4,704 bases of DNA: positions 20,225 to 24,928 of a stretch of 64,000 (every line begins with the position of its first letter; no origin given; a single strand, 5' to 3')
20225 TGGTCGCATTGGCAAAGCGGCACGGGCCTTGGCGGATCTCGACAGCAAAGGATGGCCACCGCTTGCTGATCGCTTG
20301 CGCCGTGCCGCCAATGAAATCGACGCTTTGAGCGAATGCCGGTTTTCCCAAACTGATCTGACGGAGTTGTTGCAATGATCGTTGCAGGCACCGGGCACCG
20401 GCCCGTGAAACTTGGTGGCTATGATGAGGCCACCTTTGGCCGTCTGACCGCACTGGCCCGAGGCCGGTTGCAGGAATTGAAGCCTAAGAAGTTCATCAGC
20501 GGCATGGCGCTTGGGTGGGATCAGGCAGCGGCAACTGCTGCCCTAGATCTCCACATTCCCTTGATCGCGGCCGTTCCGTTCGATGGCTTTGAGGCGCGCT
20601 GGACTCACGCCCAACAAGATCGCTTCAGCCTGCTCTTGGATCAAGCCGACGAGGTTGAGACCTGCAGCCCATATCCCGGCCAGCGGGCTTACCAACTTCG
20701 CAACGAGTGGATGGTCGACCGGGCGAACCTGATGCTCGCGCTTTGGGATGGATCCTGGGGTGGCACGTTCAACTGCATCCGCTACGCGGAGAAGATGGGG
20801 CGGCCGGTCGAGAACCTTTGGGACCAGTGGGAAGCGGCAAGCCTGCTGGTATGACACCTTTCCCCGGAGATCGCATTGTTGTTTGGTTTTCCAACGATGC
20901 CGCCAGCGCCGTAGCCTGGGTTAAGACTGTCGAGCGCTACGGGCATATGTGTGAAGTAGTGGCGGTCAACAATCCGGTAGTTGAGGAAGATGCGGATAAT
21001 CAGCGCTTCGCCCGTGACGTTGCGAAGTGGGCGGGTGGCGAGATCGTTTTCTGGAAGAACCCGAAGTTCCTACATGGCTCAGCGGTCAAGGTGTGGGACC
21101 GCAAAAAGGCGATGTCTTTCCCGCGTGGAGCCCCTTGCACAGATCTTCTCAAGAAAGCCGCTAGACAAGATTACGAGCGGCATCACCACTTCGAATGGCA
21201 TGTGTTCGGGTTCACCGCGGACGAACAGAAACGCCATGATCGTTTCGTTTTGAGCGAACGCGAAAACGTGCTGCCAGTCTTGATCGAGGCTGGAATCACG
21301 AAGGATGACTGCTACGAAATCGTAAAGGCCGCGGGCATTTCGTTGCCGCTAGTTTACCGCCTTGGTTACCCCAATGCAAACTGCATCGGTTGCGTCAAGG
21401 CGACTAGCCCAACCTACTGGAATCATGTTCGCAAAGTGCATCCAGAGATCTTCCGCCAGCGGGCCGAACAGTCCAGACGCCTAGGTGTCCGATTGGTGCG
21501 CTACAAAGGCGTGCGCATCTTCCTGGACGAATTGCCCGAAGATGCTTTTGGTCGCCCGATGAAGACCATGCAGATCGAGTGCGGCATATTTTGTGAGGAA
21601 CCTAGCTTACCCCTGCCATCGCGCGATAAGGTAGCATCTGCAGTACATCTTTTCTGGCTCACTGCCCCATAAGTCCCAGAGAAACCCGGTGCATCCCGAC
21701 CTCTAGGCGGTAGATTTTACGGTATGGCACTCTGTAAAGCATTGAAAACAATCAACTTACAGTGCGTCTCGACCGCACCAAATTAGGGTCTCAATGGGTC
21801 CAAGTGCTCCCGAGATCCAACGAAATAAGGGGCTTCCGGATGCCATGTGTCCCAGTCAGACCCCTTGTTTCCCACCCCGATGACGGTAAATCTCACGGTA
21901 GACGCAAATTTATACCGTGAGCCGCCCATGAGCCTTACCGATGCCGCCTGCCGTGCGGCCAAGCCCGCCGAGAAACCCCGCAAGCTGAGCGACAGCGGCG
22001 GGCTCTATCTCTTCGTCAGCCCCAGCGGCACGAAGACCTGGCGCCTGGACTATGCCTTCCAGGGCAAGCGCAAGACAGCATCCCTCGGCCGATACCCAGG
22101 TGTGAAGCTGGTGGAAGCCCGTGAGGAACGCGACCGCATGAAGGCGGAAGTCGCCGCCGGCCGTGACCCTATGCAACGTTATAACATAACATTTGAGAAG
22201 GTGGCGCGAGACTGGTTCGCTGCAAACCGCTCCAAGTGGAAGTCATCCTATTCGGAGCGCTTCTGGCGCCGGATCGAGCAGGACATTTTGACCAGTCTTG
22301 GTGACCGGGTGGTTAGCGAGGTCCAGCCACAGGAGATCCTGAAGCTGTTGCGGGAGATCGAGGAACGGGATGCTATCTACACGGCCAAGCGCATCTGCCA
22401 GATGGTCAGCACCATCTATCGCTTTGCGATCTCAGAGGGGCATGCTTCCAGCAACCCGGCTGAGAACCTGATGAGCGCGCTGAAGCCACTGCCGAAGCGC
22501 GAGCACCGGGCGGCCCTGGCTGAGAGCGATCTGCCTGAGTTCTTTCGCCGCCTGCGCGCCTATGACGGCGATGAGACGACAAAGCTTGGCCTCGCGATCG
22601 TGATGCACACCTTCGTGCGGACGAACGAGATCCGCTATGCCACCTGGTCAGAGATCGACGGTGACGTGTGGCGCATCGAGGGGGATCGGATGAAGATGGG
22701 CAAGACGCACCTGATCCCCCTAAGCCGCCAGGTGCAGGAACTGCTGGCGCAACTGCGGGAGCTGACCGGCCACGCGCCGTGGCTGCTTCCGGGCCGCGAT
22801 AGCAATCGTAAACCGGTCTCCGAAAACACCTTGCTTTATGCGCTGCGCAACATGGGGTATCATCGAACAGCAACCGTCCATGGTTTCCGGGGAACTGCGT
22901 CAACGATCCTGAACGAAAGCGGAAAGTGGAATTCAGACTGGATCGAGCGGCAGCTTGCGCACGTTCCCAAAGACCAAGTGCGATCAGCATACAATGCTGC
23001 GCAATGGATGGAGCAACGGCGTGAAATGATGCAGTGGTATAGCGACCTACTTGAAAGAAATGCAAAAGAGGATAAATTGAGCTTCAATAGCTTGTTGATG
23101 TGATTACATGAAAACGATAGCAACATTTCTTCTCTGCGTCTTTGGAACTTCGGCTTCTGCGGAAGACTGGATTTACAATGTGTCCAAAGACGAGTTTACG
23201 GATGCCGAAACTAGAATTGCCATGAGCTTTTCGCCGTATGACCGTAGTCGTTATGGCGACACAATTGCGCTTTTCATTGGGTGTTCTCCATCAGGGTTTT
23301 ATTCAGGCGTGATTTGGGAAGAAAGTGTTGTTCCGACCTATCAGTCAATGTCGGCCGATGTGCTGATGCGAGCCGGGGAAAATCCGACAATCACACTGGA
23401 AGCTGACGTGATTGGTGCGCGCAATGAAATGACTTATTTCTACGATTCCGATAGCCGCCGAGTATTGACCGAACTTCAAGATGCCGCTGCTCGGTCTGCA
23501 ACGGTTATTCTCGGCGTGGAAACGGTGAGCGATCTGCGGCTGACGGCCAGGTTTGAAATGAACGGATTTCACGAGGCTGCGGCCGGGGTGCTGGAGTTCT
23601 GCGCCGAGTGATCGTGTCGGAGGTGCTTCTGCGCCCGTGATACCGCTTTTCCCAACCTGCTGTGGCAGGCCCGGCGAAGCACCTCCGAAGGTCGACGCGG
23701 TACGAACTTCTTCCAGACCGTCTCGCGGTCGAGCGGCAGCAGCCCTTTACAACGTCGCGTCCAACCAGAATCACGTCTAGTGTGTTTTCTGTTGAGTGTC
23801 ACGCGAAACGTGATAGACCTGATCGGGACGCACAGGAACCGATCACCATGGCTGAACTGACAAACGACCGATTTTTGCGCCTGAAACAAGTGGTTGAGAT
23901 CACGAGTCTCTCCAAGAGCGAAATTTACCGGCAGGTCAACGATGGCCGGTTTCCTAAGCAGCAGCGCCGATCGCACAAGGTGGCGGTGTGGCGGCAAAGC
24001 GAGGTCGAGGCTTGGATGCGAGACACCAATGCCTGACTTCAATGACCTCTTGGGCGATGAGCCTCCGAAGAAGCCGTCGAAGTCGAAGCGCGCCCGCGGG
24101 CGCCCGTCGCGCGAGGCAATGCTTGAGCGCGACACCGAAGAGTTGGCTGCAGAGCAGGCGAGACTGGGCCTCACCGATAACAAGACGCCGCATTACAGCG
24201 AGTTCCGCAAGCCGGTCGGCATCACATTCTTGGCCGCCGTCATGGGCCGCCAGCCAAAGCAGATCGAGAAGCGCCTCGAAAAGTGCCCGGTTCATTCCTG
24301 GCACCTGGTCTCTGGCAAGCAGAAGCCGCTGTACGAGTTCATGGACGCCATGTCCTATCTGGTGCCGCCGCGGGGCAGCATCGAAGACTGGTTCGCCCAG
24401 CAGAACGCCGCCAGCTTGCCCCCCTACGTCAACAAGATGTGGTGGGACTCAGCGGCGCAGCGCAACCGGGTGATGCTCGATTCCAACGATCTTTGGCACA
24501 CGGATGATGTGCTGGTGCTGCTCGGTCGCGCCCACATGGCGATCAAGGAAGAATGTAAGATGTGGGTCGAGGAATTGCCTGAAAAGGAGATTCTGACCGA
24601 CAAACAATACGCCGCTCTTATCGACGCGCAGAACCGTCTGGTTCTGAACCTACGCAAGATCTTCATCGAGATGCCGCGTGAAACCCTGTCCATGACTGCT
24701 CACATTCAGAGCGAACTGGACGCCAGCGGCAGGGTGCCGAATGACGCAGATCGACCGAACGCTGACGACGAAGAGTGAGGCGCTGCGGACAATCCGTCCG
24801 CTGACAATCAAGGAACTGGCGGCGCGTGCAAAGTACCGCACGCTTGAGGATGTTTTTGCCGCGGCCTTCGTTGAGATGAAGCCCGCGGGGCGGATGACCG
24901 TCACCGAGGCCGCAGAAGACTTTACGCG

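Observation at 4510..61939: A terminal short linear motif [S/D/T/N]-F-x-[D/E/S]-L-L recurs on about 12 unrelated proteins across the phage proteome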

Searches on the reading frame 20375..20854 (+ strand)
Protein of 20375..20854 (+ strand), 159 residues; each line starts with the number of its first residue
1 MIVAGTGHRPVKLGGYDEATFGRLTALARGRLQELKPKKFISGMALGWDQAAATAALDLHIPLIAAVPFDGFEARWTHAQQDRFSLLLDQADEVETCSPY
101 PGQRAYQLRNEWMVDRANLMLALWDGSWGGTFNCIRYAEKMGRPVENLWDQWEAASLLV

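Call 25: search_protein_families(library=pfam, proteins=[window:20375-20854:+], max_evalue=0.01)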
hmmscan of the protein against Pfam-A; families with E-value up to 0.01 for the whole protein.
window:20375-20854:+ (159 aa): 2 families
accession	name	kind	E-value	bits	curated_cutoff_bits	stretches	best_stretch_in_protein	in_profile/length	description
PF06908.16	YpsA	-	2.2e-11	44.5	27.7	1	6-130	4-140/168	YspA SLOG family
PF02481.21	DNA_processg_A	-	0.00016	21.3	29.6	1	40-146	77-185/212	DNA recombination-mediator protein A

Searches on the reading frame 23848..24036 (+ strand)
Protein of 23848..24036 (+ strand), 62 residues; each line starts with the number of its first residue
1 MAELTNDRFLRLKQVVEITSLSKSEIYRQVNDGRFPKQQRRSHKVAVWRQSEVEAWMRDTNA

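Call 65: search_protein_families(library=pfam, proteins=[window:23848-24036:+], max_evalue=0.01)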
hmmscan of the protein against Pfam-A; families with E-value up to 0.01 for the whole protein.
window:23848-24036:+ (62 aa): 2 families
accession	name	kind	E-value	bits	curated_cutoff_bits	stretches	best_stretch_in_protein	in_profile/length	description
PF05930.18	Phage_AlpA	-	2.9e-17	62.7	21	1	7-57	1-51/51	Prophage CP4-57 regulatory protein (AlpA)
PF12728.13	HTH_17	-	5.1e-07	30.3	27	1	9-59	1-49/51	Helix-turn-helix domain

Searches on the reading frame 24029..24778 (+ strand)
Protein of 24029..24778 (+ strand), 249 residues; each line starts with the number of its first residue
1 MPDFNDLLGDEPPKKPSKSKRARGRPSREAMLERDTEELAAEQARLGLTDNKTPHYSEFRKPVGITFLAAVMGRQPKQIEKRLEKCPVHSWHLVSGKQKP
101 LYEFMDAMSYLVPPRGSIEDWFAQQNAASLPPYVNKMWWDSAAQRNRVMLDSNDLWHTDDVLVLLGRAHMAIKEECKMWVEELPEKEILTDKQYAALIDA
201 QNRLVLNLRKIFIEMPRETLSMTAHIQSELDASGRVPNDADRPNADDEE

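Call 27: search_protein_families(library=pfam, proteins=[window:24029-24778:+], max_evalue=0.01)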
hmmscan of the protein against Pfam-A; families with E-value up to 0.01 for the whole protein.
window:24029-24778:+ (249 aa): 1 family
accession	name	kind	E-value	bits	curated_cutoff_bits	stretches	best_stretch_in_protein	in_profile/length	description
PF07278.17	DUF1441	-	9.9e-07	29.2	35.1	1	64-193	2-126/147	Protein of unknown function (DUF1441)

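Call 72: search_protein_representatives(protein=window:24029-24778:+)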
Query: 249 residues. Proteins with E-value up to 0.001 (for the whole library): 355; up to 1e-10: 133; up to 1e-30: 14. The best 150 are listed.
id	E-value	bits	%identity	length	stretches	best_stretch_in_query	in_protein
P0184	1.3e-62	228.4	50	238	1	3-240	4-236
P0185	2.4e-56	207.9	48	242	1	20-238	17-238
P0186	2.5e-49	184.9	48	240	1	54-238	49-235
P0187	4.1e-44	167.8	41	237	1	3-234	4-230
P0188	2.6e-39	152.1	38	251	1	15-249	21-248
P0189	8.7e-39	150.4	41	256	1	44-232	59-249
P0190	1.7e-38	149.5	37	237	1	3-217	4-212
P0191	4.5e-38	148.1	35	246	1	3-239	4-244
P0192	4.1e-37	144.9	37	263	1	15-215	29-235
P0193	1.4e-36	143.2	41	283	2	38-218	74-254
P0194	4.5e-34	135.0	34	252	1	48-231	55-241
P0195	1.0e-32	130.5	34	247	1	43-234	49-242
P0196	3.2e-32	128.9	35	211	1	48-224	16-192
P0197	9.5e-32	127.3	38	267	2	51-216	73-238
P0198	3.2e-30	122.4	32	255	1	12-241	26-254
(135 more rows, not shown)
